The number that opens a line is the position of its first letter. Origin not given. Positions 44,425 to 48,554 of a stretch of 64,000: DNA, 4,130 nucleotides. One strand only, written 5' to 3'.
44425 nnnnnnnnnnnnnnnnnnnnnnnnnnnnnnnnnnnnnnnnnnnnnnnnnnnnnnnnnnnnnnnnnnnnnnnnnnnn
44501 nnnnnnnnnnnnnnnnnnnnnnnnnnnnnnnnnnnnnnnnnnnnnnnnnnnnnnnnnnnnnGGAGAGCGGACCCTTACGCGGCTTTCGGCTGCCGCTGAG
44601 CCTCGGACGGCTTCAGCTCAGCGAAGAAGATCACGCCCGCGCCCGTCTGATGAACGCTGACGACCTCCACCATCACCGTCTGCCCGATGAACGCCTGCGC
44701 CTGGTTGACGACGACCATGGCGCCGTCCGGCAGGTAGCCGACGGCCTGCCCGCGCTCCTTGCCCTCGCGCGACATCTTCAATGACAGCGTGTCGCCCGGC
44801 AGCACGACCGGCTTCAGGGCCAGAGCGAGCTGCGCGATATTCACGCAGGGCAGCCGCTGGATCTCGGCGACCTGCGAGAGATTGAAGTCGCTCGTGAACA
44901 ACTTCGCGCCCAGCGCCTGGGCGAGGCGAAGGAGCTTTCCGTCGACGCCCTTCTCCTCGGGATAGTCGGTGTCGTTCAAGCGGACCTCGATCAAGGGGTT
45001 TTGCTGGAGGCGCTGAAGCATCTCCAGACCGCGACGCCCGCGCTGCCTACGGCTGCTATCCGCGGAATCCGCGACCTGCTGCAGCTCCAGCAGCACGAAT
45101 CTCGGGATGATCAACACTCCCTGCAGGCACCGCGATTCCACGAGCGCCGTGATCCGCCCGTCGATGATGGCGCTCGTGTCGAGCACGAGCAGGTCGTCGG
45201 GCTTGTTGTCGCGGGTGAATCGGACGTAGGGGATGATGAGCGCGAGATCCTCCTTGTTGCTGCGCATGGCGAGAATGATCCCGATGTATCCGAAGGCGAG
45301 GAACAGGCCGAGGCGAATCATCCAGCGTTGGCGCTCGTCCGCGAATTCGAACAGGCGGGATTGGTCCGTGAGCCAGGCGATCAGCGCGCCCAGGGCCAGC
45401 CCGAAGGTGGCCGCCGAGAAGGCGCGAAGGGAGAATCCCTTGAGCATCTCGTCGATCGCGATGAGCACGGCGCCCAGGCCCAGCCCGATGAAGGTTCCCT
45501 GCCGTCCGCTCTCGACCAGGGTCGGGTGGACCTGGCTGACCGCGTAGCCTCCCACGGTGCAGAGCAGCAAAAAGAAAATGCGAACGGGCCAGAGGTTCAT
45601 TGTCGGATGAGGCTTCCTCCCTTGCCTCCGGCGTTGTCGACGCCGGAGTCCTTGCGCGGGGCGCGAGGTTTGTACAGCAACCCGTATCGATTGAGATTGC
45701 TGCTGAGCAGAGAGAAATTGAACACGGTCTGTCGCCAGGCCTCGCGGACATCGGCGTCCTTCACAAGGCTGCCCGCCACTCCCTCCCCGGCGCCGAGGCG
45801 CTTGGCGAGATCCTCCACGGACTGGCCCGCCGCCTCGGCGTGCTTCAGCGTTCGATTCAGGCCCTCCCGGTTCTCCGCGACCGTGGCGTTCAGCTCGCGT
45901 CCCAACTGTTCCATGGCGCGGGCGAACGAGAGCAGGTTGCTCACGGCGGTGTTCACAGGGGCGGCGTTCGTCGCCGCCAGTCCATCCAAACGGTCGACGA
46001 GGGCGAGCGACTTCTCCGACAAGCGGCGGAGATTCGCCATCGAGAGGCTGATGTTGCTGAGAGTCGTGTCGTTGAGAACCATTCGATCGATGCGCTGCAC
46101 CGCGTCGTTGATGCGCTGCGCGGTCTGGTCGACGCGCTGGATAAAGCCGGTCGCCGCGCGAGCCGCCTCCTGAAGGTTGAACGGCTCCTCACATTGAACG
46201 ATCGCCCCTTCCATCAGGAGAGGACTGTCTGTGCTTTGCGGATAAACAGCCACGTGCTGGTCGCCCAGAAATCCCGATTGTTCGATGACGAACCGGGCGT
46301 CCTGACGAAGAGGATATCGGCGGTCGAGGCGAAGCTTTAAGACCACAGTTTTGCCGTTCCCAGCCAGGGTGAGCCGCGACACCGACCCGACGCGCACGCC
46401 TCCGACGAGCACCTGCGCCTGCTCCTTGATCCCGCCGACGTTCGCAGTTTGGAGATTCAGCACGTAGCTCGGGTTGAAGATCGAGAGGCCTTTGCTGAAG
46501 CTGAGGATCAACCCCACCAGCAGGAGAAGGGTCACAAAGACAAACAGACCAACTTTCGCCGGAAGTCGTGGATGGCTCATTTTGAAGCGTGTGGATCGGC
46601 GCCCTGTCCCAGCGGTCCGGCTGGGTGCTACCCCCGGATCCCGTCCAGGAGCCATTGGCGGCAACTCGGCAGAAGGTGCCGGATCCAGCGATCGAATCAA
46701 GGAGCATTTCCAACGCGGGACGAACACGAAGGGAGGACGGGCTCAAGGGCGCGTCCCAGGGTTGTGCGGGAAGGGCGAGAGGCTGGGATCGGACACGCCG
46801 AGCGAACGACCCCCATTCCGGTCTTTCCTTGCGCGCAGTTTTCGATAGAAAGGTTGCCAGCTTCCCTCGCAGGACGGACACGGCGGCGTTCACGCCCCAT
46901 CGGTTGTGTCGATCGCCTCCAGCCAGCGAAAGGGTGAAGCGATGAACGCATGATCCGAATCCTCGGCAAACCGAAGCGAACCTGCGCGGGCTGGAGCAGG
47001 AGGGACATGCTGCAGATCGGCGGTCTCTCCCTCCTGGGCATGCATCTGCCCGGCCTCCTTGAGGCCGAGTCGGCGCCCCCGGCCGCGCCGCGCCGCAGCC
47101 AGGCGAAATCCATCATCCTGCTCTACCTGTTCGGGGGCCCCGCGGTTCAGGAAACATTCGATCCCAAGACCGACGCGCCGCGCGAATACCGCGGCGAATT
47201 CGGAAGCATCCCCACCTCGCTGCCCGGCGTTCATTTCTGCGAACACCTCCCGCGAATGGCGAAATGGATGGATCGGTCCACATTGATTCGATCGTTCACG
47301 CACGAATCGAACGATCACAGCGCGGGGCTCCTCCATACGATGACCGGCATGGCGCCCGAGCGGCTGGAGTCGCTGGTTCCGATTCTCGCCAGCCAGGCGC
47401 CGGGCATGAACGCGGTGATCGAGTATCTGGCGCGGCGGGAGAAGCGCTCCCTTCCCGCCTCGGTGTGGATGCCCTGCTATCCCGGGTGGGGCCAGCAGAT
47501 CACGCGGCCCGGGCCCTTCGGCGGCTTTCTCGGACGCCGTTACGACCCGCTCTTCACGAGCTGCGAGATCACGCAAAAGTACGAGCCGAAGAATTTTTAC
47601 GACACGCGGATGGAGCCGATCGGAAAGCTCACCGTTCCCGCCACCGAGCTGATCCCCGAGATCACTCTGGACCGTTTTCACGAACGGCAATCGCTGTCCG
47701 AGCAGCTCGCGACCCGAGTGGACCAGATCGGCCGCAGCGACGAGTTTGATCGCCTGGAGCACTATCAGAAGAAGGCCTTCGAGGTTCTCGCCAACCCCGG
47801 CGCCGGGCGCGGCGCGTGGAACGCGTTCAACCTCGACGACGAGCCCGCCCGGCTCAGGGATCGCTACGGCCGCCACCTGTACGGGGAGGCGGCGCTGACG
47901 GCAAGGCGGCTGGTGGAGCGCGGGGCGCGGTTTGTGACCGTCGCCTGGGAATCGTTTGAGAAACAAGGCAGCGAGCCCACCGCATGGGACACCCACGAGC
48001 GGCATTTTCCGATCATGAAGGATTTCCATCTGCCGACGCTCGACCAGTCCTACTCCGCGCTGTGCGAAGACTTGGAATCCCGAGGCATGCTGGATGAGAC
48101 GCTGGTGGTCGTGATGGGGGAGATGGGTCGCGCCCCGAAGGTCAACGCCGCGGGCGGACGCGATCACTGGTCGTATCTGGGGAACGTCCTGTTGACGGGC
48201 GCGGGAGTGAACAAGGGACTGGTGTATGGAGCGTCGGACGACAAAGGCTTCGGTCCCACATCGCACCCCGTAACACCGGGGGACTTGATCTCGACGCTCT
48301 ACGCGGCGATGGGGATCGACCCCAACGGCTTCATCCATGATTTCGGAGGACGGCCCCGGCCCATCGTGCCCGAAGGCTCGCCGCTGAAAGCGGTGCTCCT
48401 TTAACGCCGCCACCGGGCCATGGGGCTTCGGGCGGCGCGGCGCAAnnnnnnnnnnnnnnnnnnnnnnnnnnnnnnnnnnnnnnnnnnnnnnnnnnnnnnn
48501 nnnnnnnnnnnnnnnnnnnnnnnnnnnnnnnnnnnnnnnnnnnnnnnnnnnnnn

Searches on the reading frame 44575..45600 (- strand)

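Call 50: search_protein_families(library=pfam, proteins=[window:44575-45600:-], max_evalue=0.001)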
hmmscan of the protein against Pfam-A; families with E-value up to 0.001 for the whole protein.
window:44575-45600:- (341 aa): 4 families
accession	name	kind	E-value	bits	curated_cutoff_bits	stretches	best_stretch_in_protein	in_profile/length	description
PF01850.27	PIN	-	9.8e-06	26.6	23.6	1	139-246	2-119/120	PIN domain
PF13638.12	PIN_4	-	0.00045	21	21.9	1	138-254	1-130/132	PIN domain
PF01938.26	TRAM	-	0.00055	20.2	21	0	268-317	4-52/61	TRAM domain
PF00654.25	Voltage_CLC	-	0.00081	19.1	24.8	0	42-110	107-176/346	Voltage gated chloride channel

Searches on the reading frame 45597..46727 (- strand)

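Call 50: search_protein_families(library=pfam, proteins=[window:45597-46727:-], max_evalue=0.001)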
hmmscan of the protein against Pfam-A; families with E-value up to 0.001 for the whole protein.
window:45597-46727:- (376 aa): 1 family
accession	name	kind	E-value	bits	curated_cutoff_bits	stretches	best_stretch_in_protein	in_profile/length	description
PF02470.25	MlaD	-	9.1e-16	58.3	25.1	1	87-163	2-80/81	MlaD protein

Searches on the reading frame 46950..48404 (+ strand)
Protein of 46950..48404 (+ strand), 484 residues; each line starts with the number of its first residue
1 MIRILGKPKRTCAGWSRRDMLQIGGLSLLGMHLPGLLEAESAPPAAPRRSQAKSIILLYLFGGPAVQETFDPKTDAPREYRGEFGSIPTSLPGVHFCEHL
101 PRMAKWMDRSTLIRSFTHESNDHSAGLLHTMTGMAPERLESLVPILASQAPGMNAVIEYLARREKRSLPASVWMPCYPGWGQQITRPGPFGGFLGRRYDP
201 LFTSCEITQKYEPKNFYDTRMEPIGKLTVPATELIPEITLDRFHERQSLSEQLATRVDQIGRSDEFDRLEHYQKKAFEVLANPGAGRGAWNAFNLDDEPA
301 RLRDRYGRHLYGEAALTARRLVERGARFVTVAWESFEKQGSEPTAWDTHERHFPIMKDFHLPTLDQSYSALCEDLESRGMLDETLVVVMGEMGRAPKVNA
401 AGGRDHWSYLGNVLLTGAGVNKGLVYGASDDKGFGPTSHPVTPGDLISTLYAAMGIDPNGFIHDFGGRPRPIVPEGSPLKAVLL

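Call 50: search_protein_families(library=pfam, proteins=[window:46950-48404:+], max_evalue=0.001)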
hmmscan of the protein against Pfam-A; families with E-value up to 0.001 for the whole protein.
window:46950-48404:+ (484 aa): 1 family
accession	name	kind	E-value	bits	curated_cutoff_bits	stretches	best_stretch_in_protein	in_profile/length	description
PF07394.17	DUF1501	-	5.5e-81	273.1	27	1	52-482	1-389/390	Protein of unknown function (DUF1501)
